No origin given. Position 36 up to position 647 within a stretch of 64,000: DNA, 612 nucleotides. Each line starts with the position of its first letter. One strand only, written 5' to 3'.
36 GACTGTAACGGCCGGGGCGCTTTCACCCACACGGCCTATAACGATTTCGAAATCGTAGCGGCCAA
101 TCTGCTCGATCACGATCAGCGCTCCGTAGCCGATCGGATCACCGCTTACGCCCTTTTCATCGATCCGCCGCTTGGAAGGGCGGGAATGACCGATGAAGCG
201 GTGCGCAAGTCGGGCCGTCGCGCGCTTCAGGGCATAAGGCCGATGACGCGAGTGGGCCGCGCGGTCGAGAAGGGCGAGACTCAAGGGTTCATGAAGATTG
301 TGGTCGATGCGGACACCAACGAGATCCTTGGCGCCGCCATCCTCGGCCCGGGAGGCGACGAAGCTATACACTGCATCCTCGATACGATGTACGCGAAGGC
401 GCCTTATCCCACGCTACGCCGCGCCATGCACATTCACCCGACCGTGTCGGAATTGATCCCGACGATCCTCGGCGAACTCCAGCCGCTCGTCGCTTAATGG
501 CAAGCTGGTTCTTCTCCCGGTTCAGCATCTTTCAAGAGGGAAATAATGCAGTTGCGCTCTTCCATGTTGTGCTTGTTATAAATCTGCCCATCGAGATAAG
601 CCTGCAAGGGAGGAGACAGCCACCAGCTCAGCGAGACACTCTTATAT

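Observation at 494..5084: Low-GC two-gene module: Tat-signal atypical cytochrome P450 directly upstream of a polytopic-membrane patatin-like lipase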

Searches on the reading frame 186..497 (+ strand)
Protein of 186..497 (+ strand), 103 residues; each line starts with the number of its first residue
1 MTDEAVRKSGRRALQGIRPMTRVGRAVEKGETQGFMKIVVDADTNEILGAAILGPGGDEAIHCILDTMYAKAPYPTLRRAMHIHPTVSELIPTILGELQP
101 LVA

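Call 94: search_protein_families(library=pfam, proteins=[window:186-497:+], max_evalue=0.0001)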
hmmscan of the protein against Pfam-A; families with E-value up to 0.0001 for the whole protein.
window:186-497:+ (103 aa): 1 family
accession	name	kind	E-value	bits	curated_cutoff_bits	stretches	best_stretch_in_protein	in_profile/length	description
PF02852.28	Pyr_redox_dim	-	6.7e-17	62.1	25.3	1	1-92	16-107/110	Pyridine nucleotide-disulphide oxidoreductase, dimerisation domain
